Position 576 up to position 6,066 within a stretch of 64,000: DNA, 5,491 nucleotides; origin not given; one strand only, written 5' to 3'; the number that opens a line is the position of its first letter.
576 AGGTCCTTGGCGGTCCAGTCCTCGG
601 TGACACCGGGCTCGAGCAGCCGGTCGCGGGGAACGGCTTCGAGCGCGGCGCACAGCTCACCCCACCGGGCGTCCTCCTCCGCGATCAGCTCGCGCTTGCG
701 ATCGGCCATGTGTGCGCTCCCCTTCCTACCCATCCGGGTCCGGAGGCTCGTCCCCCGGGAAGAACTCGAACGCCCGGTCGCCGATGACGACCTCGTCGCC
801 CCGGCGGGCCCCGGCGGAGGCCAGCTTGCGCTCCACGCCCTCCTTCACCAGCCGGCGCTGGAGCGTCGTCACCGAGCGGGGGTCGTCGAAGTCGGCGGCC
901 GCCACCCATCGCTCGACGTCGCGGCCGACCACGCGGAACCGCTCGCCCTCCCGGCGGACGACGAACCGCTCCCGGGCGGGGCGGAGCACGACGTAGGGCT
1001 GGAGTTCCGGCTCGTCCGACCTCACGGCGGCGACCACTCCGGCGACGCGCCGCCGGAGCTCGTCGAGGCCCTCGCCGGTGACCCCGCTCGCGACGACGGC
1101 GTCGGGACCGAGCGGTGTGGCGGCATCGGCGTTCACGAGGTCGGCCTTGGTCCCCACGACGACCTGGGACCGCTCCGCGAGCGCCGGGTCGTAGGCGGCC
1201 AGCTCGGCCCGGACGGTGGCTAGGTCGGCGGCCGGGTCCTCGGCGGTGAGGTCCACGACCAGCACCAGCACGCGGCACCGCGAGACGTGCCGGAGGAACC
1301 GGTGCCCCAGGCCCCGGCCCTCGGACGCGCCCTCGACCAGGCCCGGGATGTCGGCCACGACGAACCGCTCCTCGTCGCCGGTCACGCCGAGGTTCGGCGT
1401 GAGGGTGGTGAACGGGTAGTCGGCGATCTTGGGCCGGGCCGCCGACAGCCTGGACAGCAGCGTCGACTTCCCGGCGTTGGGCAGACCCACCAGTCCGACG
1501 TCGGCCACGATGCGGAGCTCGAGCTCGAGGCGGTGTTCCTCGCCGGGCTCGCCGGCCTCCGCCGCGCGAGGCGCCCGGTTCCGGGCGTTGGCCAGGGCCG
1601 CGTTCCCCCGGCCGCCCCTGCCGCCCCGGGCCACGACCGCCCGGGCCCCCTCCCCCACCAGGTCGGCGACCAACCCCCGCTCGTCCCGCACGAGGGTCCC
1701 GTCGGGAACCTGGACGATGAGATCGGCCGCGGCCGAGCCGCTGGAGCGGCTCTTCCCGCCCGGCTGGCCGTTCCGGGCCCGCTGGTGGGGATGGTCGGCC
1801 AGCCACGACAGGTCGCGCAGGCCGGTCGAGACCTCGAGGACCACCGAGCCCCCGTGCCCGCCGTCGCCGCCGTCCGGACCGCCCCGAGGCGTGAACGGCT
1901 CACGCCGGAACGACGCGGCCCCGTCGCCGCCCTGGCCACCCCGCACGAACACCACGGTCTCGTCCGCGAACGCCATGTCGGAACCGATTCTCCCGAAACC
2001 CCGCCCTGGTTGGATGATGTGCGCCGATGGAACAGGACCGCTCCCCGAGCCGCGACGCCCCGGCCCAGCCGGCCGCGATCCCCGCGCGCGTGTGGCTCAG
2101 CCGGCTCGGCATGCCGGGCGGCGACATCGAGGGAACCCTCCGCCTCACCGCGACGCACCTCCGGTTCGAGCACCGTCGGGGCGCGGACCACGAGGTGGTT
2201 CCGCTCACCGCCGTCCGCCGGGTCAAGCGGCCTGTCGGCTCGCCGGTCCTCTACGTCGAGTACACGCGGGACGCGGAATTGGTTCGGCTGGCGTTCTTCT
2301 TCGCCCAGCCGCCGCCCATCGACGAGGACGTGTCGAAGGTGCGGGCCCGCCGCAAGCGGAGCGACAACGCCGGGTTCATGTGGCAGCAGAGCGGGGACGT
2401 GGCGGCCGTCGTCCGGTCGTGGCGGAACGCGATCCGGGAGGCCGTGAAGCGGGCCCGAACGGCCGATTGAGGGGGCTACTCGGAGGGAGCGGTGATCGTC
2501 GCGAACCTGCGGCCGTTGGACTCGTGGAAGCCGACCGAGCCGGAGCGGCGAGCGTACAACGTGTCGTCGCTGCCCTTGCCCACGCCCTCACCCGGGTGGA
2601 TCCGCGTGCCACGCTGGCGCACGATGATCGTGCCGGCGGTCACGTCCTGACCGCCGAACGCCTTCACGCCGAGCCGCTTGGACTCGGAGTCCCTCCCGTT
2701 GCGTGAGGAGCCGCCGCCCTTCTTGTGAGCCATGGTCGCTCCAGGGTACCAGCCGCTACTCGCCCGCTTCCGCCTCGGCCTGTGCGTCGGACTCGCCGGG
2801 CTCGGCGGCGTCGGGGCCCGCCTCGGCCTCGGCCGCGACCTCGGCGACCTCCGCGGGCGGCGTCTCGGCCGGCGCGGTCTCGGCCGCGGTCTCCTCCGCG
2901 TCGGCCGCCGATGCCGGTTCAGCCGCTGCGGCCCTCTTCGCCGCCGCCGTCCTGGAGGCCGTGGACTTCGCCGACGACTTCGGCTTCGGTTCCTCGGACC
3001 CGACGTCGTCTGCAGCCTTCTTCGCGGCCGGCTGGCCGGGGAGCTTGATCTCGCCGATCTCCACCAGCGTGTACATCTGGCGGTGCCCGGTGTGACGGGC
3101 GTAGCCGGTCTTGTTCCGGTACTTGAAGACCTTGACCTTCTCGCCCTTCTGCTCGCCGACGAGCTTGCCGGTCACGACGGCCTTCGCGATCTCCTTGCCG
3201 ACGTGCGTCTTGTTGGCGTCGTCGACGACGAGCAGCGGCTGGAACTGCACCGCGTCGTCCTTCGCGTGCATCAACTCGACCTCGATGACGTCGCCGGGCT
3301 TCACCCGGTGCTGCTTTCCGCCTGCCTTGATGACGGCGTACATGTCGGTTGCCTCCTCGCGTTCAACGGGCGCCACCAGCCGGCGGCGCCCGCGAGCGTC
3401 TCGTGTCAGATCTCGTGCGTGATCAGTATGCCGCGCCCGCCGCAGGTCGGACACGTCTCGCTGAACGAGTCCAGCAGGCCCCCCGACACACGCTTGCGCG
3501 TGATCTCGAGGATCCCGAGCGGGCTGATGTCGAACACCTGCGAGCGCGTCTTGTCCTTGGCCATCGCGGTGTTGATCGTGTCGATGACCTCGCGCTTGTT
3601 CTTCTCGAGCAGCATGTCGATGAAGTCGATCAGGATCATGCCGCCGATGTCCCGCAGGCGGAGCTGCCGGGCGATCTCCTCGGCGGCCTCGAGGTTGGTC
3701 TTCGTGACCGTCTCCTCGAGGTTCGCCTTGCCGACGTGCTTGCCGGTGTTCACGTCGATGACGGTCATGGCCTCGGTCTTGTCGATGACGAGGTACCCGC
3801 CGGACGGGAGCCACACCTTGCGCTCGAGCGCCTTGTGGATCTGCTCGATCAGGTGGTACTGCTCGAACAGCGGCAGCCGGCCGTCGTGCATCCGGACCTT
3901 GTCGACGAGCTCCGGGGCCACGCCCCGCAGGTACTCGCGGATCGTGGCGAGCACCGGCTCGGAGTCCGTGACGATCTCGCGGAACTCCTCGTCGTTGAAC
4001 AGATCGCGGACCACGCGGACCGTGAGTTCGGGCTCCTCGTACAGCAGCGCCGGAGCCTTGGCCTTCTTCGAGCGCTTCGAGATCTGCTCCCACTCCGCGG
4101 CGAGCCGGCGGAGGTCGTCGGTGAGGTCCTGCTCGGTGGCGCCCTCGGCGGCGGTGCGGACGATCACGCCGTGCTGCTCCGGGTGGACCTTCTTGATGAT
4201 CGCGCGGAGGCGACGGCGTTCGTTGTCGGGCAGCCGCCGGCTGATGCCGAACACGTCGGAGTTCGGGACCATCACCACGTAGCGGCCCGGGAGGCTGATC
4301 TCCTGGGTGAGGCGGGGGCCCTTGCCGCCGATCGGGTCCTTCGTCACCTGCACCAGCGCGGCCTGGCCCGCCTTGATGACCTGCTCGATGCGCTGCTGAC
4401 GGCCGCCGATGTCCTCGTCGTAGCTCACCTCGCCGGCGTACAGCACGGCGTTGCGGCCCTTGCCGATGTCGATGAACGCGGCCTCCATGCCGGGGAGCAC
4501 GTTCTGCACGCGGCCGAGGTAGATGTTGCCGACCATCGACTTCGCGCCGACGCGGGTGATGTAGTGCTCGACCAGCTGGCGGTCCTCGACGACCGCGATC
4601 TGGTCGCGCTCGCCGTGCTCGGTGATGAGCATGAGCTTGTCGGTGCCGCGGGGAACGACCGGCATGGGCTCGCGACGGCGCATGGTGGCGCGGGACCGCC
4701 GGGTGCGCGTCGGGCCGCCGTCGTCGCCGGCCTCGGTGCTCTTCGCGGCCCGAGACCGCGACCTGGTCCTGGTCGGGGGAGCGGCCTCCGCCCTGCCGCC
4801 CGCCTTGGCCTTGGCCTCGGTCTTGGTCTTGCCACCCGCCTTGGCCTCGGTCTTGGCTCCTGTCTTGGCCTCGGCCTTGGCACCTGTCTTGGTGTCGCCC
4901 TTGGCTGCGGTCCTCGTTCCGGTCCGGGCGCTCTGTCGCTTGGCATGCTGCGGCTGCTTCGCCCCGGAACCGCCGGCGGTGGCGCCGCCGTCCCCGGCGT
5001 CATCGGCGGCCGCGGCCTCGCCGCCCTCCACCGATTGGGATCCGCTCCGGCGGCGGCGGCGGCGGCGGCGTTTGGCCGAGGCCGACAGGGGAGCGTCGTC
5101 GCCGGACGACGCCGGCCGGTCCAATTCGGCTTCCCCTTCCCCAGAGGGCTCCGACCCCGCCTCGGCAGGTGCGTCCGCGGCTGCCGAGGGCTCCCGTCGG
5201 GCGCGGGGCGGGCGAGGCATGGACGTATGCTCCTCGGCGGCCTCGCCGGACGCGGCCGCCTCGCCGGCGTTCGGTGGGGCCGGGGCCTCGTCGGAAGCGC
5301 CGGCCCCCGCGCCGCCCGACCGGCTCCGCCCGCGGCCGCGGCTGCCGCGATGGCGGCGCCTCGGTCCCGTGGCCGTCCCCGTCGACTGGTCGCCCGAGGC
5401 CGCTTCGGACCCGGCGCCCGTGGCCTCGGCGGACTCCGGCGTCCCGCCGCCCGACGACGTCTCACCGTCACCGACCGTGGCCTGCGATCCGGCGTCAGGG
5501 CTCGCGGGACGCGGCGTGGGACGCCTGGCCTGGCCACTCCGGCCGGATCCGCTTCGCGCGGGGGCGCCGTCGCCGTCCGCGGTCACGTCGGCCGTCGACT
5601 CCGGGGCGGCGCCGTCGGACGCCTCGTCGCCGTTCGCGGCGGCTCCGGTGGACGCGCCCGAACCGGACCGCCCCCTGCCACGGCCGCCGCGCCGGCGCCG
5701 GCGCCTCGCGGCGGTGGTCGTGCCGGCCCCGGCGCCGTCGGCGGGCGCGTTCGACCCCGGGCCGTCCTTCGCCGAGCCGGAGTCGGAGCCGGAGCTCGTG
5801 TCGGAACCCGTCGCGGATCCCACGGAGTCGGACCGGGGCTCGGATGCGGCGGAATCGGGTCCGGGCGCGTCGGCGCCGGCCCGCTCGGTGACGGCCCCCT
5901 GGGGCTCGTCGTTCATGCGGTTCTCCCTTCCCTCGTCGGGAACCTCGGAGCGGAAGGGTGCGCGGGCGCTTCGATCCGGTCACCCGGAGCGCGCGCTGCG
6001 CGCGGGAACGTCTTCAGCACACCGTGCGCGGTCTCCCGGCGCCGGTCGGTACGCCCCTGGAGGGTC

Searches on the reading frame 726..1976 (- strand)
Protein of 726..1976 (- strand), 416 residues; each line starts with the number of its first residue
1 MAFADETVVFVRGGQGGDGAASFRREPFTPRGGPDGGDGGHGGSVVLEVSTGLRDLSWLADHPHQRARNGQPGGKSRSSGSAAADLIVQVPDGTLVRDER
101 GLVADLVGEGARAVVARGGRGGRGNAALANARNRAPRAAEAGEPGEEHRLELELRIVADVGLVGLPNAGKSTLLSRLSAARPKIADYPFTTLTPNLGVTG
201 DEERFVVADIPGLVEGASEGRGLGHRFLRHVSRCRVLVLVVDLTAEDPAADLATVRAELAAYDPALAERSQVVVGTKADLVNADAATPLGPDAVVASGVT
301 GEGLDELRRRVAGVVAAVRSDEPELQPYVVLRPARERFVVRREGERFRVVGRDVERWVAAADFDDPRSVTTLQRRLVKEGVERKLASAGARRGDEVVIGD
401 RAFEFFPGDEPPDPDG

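Call 38: search_protein_families(library=pfam, proteins=[window:726-1976:-], max_evalue=0.00001)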
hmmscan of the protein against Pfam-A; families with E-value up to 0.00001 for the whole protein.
window:726-1976:- (416 aa): 4 families
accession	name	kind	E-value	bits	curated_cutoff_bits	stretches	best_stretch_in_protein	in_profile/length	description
PF01018.28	GTP1_OBG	-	5.3e-50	169.5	27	1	5-155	2-154/155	GTP1/OBG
PF01926.29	MMR_HSR1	-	1.9e-23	83.2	21.9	1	159-263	1-100/113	50S ribosome-binding GTPase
PF09269.16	DUF1967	-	4.6e-18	65.5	27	1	338-405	1-70/70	Domain of unknown function (DUF1967)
PF02421.24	FeoB_N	-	1.7e-08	34.6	27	1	160-245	3-90/156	Ferrous iron transport protein B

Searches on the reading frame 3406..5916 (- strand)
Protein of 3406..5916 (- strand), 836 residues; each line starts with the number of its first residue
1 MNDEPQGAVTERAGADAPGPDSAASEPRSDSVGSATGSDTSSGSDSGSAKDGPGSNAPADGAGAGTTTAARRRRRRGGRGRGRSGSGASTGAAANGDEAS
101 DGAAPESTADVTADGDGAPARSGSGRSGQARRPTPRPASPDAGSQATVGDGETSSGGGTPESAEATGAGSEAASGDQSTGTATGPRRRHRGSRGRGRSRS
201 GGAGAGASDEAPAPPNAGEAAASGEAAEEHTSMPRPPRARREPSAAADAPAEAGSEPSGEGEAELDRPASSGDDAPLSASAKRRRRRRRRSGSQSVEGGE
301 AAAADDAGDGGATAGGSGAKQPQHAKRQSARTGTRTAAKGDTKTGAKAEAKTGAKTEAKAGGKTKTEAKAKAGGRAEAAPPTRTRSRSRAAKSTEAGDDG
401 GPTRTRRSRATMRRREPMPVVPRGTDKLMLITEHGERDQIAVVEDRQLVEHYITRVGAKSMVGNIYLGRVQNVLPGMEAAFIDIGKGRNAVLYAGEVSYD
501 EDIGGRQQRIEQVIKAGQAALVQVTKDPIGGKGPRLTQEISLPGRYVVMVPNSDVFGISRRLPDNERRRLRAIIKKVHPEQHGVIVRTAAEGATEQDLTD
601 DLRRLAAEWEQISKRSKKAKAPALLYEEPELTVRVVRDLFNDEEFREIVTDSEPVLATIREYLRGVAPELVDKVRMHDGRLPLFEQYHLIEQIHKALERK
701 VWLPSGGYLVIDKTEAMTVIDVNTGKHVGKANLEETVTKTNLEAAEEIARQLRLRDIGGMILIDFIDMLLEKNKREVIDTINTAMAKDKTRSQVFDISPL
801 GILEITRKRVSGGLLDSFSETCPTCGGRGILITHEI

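Call 38: search_protein_families(library=pfam, proteins=[window:3406-5916:-], max_evalue=0.00001)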
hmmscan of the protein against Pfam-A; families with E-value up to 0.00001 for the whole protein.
window:3406-5916:- (836 aa): 1 family
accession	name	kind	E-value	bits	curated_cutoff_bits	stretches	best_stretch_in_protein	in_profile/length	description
PF10150.14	RNase_E_G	-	1e-105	353.5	25.5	1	541-810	1-270/270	Ribonuclease E/G family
